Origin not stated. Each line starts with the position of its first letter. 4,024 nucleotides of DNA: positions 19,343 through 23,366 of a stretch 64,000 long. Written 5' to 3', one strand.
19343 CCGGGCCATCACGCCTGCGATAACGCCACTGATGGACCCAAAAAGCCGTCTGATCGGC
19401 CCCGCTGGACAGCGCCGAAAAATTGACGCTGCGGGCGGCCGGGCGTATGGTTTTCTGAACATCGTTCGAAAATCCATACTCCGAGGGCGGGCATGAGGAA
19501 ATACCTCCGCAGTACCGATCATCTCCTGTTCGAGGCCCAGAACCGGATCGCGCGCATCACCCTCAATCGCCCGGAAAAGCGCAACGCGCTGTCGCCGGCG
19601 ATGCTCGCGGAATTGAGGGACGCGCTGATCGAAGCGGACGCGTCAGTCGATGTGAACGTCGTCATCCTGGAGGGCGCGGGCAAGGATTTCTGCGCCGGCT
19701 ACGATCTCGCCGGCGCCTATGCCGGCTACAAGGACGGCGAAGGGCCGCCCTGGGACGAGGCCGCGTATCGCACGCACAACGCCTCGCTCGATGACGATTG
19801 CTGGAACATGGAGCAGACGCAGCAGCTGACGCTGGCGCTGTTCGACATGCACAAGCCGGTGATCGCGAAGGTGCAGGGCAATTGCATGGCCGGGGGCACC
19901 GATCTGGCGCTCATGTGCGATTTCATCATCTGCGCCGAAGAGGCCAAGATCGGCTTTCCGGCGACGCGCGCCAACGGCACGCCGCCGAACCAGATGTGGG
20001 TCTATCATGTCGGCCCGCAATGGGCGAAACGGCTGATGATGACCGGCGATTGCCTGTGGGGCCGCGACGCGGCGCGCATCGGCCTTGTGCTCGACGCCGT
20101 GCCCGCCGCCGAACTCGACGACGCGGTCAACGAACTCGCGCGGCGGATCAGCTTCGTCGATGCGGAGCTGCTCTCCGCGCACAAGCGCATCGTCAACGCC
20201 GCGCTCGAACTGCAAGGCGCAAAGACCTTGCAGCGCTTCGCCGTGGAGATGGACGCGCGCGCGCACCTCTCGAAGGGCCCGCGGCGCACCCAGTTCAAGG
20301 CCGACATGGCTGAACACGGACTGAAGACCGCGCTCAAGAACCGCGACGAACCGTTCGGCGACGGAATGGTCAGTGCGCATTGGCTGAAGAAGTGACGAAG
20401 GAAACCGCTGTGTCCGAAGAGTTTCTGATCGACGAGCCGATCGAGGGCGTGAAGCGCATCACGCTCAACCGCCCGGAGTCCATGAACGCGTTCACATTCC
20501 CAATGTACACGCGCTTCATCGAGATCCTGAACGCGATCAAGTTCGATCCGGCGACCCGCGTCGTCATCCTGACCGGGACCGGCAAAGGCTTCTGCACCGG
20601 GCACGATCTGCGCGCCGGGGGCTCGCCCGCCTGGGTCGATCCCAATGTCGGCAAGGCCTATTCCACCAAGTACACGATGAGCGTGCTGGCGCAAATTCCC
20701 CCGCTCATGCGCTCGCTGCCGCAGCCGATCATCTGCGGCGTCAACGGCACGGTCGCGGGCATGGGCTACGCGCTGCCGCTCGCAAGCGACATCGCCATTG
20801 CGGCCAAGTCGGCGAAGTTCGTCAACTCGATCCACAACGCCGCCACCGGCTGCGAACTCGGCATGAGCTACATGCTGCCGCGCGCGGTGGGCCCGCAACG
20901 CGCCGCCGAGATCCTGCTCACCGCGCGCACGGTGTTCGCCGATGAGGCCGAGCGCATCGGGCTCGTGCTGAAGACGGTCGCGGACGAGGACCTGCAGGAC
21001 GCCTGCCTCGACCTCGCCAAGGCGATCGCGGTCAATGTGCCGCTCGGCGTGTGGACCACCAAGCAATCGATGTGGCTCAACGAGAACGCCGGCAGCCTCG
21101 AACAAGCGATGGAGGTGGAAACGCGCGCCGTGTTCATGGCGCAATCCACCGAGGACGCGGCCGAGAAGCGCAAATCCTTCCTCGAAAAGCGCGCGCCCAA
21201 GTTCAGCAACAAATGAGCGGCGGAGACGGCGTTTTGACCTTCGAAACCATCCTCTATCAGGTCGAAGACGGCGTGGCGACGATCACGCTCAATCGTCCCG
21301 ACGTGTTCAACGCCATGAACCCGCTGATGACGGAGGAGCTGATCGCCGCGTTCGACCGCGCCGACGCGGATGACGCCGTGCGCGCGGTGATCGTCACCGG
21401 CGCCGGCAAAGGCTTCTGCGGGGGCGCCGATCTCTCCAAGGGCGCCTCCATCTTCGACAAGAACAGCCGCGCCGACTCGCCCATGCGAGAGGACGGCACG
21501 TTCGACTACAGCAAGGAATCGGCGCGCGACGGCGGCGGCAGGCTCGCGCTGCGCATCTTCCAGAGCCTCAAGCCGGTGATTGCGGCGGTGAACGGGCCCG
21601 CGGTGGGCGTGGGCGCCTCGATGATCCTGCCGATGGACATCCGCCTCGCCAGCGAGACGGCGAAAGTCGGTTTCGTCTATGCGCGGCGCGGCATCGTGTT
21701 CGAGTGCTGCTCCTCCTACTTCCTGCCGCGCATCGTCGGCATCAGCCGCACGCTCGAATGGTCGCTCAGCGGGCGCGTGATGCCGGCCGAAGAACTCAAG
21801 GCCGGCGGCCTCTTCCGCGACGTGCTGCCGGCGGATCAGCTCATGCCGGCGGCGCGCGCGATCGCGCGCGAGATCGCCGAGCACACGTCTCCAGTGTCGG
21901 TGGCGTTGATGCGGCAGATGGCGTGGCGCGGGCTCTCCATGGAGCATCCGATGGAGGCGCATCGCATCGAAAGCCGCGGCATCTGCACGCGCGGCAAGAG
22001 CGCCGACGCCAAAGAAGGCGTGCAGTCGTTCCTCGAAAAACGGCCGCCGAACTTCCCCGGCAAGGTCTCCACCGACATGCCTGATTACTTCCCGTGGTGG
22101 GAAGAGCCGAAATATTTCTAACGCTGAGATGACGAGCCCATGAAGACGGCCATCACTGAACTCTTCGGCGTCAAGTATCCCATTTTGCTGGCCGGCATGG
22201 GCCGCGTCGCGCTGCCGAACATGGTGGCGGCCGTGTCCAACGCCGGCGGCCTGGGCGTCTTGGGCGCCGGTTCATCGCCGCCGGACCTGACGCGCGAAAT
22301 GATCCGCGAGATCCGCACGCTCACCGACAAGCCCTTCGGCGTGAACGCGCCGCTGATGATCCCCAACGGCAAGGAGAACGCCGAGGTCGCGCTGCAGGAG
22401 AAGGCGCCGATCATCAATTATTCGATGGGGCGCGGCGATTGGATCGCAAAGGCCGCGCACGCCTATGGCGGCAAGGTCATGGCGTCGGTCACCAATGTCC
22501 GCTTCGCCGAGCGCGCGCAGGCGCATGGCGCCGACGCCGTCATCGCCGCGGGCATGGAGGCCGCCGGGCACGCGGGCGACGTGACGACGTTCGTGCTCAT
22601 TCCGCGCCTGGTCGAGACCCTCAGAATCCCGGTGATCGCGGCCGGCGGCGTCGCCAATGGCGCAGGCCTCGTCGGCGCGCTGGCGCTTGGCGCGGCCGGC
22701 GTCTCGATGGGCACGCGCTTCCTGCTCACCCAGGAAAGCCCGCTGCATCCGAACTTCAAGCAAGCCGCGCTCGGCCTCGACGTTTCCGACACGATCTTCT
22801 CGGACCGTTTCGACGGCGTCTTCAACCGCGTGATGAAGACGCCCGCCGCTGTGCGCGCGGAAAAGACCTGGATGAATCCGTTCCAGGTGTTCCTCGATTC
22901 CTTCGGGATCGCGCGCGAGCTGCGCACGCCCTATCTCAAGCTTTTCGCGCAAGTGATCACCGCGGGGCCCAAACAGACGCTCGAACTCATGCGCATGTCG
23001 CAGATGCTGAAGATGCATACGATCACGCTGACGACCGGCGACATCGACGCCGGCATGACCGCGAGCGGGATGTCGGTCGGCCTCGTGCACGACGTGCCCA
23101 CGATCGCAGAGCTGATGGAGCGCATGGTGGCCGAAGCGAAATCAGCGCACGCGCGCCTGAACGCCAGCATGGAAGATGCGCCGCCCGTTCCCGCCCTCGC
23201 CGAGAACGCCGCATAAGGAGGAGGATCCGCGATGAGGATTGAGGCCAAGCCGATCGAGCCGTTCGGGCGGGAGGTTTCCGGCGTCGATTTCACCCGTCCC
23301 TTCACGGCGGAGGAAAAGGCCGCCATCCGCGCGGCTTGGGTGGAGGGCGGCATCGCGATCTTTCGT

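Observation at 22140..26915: LuxE-like / LuxC-like acid-reductase pair with no luciferase, co-operonic with a TauD dioxygenase and a nitronate monooxygenase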

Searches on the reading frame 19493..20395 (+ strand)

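Call 3: search_protein_families(library=pfam, proteins=[window:19493-20395:+], max_evalue=0.01)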
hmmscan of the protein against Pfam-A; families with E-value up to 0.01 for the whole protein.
window:19493-20395:+ (300 aa): 2 families
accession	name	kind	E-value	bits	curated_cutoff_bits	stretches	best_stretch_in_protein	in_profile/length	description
PF00378.25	ECH_1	-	8.7e-44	150.2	27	1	14-247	1-218/251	Enoyl-CoA hydratase/isomerase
PF16113.10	ECH_2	-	2e-25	90.5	27.2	1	20-232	2-201/335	Enoyl-CoA hydratase/isomerase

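Call 4: search_protein_families(library=ncbifam, proteins=[window:19493-20395:+], max_evalue=0.01)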
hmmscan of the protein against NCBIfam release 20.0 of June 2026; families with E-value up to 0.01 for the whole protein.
window:19493-20395:+ (300 aa): 71 families (the best 25 are shown)
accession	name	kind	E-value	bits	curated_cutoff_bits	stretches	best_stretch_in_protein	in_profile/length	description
NF006128.0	PRK08272.1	subfamily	7.7e-116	386.6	257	1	3-296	7-306/308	crotonase/enoyl-CoA hydratase family protein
NF006140.0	PRK08290.1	subfamily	6.5e-52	176.5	280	1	7-282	6-285/292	enoyl-CoA hydratase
NF009125.0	PRK12478.1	equivalog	5.5e-49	166.9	347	1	9-290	7-282/304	crotonase/enoyl-CoA hydratase family protein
NF004840.0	PRK06190.1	equivalog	3.3e-43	148.2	253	1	8-251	3-230/260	enoyl-CoA hydratase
NF051848.1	EnCoAHydtEchA19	equivalog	1.5e-38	132.8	400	1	10-248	1-226/258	enoyl-CoA hydratase EchA19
NF006109.0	PRK08260.1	subfamily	4.1e-35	121.5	320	1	9-225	4-221/296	enoyl-CoA hydratase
NF004781.0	PRK06127.1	subfamily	4.2e-35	121.7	291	1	6-245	8-234/269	enoyl-CoA hydratase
NF006588.0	PRK09120.1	equivalog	8.8e-35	120.2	276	1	9-262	8-249/276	p-hydroxycinnamoyl CoA hydratase/lyase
NF006008.0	PRK08139.1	equivalog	2.6e-34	119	313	1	8-245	10-231/266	enoyl-CoA hydratase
NF005675.0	PRK07468.1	equivalog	3.2e-33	115.6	350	1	17-235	13-217/262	crotonase/enoyl-CoA hydratase family protein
NF004796.0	PRK06144.1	subfamily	3.4e-32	112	272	1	7-222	6-208/262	enoyl-CoA hydratase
NF005699.0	PRK07509.1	equivalog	1.1e-31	110.4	249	1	9-251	4-235/267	crotonase/enoyl-CoA hydratase family protein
NF006100.0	PRK08252.1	subfamily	2.4e-31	109.3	282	2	115-248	86-222/254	crotonase/enoyl-CoA hydratase family protein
NF004525.0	PRK05870.1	equivalog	5.4e-31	108.4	285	1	9-271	3-245/249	enoyl-CoA hydratase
NF006699.0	PRK09245.1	subfamily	2.6e-30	105.6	354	1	8-260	2-245/266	crotonase/enoyl-CoA hydratase family protein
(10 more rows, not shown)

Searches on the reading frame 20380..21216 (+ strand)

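Call 3: search_protein_families(library=pfam, proteins=[window:20380-21216:+], max_evalue=0.01)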
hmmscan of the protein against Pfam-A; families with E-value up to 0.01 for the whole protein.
window:20380-21216:+ (278 aa): 2 families
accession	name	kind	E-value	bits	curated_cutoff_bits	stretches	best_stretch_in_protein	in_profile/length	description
PF00378.25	ECH_1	-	3.7e-44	151.4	27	1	22-277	4-250/251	Enoyl-CoA hydratase/isomerase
PF16113.10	ECH_2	-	6.1e-23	82.3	27.2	1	25-213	2-185/335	Enoyl-CoA hydratase/isomerase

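Call 4: search_protein_families(library=ncbifam, proteins=[window:20380-21216:+], max_evalue=0.01)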
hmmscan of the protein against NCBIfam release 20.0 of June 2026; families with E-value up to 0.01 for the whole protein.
window:20380-21216:+ (278 aa): 70 families (the best 25 are shown)
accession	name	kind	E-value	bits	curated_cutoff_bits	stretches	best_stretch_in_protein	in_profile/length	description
NF004519.0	PRK05864.1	equivalog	1.6e-63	214.6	337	1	11-277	7-274/276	enoyl-CoA hydratase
NF004857.0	PRK06210.1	equivalog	9.8e-50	169.5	341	1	12-277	7-274/275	enoyl-CoA hydratase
TIGR02280.1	PaaB1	equivalog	9.9e-48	162.9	345.15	1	22-277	7-255/256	2-(1,2-epoxy-1,2-dihydrophenyl)acetyl-CoA isomerase PaaG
NF006107.0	PRK08258.1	equivalog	1.9e-47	161.9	330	1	13-276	17-275/277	enoyl-CoA hydratase family protein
NF006109.0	PRK08260.1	subfamily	2.4e-46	158.3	320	1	22-278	12-278/296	enoyl-CoA hydratase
NF051848.1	EnCoAHydtEchA19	equivalog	3.5e-45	154.6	400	1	24-277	10-257/258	enoyl-CoA hydratase EchA19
NF004635.0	PRK05981.1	equivalog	3.8e-43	147.9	351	1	23-276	13-264/266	enoyl-CoA hydratase/isomerase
NF006008.0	PRK08139.1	equivalog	2.9e-42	145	313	1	8-277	5-265/266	enoyl-CoA hydratase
NF006699.0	PRK09245.1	subfamily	5.3e-42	143.9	354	1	14-277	3-265/266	crotonase/enoyl-CoA hydratase family protein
NF005802.0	PRK07657.1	equivalog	3e-41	141.7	363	1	18-276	8-258/260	enoyl-CoA hydratase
NF004781.0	PRK06127.1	subfamily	2.9e-39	135.3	291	1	8-277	5-268/269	enoyl-CoA hydratase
NF005864.0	PRK07799.1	equivalog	1.2e-38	132.8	316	1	26-278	20-266/266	crotonase/enoyl-CoA hydratase family protein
NF004525.0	PRK05870.1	equivalog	1.4e-38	133.2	285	1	18-251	8-230/249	enoyl-CoA hydratase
NF046063.1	oxepin_alt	equivalog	2.9e-38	131.8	300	1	24-274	10-254/254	oxepin-CoA hydrolase, alternative type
NF004840.0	PRK06190.1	equivalog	5.2e-38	131.1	253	1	13-268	3-252/260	enoyl-CoA hydratase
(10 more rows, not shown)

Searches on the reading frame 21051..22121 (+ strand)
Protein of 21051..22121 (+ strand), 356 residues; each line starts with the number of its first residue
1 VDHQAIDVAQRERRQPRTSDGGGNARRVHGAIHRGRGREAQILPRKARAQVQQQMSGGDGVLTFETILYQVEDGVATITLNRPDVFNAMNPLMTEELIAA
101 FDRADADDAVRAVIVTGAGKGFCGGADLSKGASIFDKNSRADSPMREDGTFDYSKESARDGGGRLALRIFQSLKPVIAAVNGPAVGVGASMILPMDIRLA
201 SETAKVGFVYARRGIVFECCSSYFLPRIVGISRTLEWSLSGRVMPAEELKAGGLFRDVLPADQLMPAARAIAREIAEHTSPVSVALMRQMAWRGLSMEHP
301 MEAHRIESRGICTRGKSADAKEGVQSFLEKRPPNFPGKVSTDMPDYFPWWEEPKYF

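Call 3: search_protein_families(library=pfam, proteins=[window:21051-22121:+], max_evalue=0.01)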
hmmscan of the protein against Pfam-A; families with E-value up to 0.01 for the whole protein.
window:21051-22121:+ (356 aa): 2 families
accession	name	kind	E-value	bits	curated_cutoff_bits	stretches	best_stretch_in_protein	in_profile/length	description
PF00378.25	ECH_1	-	4.4e-47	161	27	1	72-337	3-250/251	Enoyl-CoA hydratase/isomerase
PF16113.10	ECH_2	-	2.4e-24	86.9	27.2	1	76-272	2-185/335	Enoyl-CoA hydratase/isomerase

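Call 4: search_protein_families(library=ncbifam, proteins=[window:21051-22121:+], max_evalue=0.01)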
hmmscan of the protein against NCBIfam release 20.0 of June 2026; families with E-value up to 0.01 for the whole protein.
window:21051-22121:+ (356 aa): 71 families (the best 25 are shown)
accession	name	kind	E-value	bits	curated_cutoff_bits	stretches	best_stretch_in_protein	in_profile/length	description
NF006109.0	PRK08260.1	subfamily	2.2e-133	444.1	320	1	63-355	2-295/296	enoyl-CoA hydratase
NF004857.0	PRK06210.1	equivalog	1.2e-66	224.9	341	1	62-337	5-274/275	enoyl-CoA hydratase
NF051848.1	EnCoAHydtEchA19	equivalog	4.2e-54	183.8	400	1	71-337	6-257/258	enoyl-CoA hydratase EchA19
NF004635.0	PRK05981.1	equivalog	2e-51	175.1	351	1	63-338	2-266/266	enoyl-CoA hydratase/isomerase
NF005073.0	PRK06495.1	subfamily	9.8e-47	159.4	296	1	66-337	5-256/257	enoyl-CoA hydratase/isomerase family protein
TIGR02280.1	PaaB1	equivalog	1.1e-45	156.2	345.15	1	67-338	1-256/256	2-(1,2-epoxy-1,2-dihydrophenyl)acetyl-CoA isomerase PaaG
NF006699.0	PRK09245.1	subfamily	2e-44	151.8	354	1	66-337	4-265/266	crotonase/enoyl-CoA hydratase family protein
NF005864.0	PRK07799.1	equivalog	1.5e-42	145.7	316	1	68-336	11-264/266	crotonase/enoyl-CoA hydratase family protein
NF004840.0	PRK06190.1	equivalog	5.8e-42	144.1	253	1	66-289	5-212/260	enoyl-CoA hydratase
NF042430.2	EnCoAhydt_DpgD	equivalog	2.2e-41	142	400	1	69-337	1-257/258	enoyl-CoA-hydratase DpgD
NF004517.0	PRK05862.1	equivalog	2.7e-40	138.5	396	2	171-335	92-254/257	enoyl-CoA hydratase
NF004475.0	PRK05809.1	subfamily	2.5e-39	135.3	394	1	64-336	3-258/260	short-chain-enoyl-CoA hydratase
NF006107.0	PRK08258.1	equivalog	4.6e-39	134.4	330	1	65-337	17-276/277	enoyl-CoA hydratase family protein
NF004634.0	PRK05980.1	equivalog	8.8e-39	133.4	375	1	65-336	3-261/263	crotonase/enoyl-CoA hydratase family protein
NF005803.0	PRK07658.1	equivalog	2.5e-38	132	313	1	66-338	3-257/257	enoyl-CoA hydratase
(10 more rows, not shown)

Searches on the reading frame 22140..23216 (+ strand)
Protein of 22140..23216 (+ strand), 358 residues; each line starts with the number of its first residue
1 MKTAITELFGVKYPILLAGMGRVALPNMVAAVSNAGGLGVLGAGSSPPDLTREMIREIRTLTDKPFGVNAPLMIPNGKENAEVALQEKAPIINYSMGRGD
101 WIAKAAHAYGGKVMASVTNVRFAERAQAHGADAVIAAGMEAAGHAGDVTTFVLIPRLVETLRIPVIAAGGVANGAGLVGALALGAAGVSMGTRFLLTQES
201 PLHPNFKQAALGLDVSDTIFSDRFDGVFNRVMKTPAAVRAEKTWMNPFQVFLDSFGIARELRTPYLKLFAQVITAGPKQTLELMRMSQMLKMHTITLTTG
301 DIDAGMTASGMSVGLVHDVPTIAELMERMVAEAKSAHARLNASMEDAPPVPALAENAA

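Call 3: search_protein_families(library=pfam, proteins=[window:22140-23216:+], max_evalue=0.01)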
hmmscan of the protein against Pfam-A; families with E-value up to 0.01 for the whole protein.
window:22140-23216:+ (358 aa): 5 families
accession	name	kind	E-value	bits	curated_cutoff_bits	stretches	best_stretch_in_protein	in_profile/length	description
PF03060.21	NMO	-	5.4e-55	187.5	28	1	3-332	2-331/331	Nitronate monooxygenase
PF00478.31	IMPDH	-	4.6e-09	36.2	25.6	1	149-202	194-247/345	IMP dehydrogenase / GMP reductase domain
PF00977.27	His_biosynth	-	6.6e-06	26.2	23.6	1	106-194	135-222/228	Histidine biosynthesis protein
PF01070.24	FMN_dh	-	4.6e-05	23.1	24.9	1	117-195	226-306/350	FMN-dependent dehydrogenase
PF02581.23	TMP-TENI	-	0.0064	16.3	27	1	55-190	45-176/180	Thiamine monophosphate synthase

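Call 4: search_protein_families(library=ncbifam, proteins=[window:22140-23216:+], max_evalue=0.01)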
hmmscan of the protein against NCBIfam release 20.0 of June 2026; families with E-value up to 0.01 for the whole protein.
window:22140-23216:+ (358 aa): 14 families
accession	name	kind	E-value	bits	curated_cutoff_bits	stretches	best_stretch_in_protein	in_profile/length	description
TIGR03151.1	enACPred_II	equivalog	9.9e-71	238.5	453.1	1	2-240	1-239/307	enoyl-[acyl-carrier-protein] reductase FabK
TIGR01302.1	IMP_dehydrog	equivalog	1e-07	31.2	481.5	1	148-206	313-371/450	IMP dehydrogenase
NF010112.0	PRK13585.1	equivalog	2.1e-06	27.5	243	1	114-193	145-223/241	1-(5-phosphoribosyl)-5-[(5-phosphoribosylamino)methylideneamino]imidazole-4-carboxamide isomerase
TIGR02814.1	pfaD_fam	subfamily_domain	7.3e-05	21.7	449.25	0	6-74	12-83/444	PfaD family polyunsaturated fatty acid/polyketide biosynthesis protein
TIGR00735.1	hisF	equivalog_domain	0.00015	21.2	294.55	1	108-191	146-228/254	imidazole glycerol phosphate synthase subunit HisF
NF038364.1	AglZ_HisF2_fam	equivalog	0.00018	21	310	1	111-197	145-231/248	AglZ/HisF2 family acetamidino modification protein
NF052358.1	GMPRedGuaB1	equivalog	0.00042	19.6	675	0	11-78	43-106/479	GMP reductase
NF002231.0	PRK01130.1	subfamily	0.00061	18.9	189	1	104-193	120-212/230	putative N-acetylmannosamine-6-phosphate 2-epimerase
TIGR03966.1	actino_HemFlav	equivalog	0.00064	18.5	470.85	1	106-196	243-336/385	pre-mycofactocin synthase MftD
NF005311.0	PRK06843.1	equivalog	0.001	18.1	779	0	147-201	241-295/404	inosine 5-monophosphate dehydrogenase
TIGR02151.1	IPP_isom_2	equivalog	0.0011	17.9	281.3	1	159-197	256-294/338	type 2 isopentenyl-diphosphate Delta-isomerase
NF005869.0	PRK07807.1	equivalog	0.003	16.6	549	0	9-73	41-101/479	GuaB1 family IMP dehydrogenase-related protein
TIGR00007.1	TIGR00007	equivalog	0.0059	16.3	228.95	1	114-194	142-221/231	1-(5-phosphoribosyl)-5-[(5-phosphoribosylamino)methylideneamino]imidazole-4-carboxamide isomerase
TIGR01919.1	hisA-trpF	equivalog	0.0074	15.8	306.45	0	122-195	36-107/243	bifunctional 1-(5-phosphoribosyl)-5-((5-phosphoribosylamino)methylideneamino)imidazole-4-carboxamide isomerase/phosphoribosylanthranilate is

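Call 70: search_solved_structures(query=window:22140-23216:+, max_evalue=0.00001)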
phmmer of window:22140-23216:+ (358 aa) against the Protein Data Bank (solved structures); distinct sequences matched with E-value up to 0.00001: 22.
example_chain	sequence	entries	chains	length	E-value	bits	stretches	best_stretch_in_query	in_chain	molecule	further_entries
5gvj_A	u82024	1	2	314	6.6e-61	209.9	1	2-250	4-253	Enoyl-[acyl-carrier-protein] reductase [FMN]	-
5gvh_A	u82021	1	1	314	3.2e-60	207.6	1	2-250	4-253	Enoyl-[acyl-carrier-protein] reductase [FMN]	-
3bo9_A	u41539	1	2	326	4e-60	207.3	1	2-250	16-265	Putative nitroalkan dioxygenase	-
7l00_A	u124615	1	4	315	7.4e-52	180.1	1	5-236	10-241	Enoyl-Acyl Carrier Protein Reductase FabK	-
4iql_A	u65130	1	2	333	7.6e-50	173.5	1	4-220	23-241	Enoyl-(Acyl-carrier-protein) reductase II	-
2z6i_A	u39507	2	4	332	1.2e-49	172.8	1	1-232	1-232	Trans-2-enoyl-ACP reductase II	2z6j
9pl0_A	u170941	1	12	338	7.3e-47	163.7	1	4-218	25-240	Enoyl-[acyl-carrier-protein] reductase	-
2gjl_A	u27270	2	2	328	4.4e-46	161.1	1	2-218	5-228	hypothetical protein PA1024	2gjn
6e2a_A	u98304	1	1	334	5.1e-46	160.9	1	2-218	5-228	Nitronate monooxygenase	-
4q4k_A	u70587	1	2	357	2.7e-28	102.7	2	85-220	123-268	Nitronate Monooxygenase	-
4qis_A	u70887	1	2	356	3.7e-28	102.2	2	84-221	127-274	Nitronate monooxygenase family protein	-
4qit_A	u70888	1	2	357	3.7e-27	98.9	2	84-221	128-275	Nitronate monooxygenase family protein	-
4qiu_A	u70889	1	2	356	5.3e-27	98.4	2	85-221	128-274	Nitronate monooxygenase family protein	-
5lsm_A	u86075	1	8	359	4.4e-26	95.4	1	74-232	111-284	FMN-dependent nitronate monooxygenase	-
3bw4_A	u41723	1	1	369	8.9e-22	81.2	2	82-209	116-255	2-nitropropane dioxygenase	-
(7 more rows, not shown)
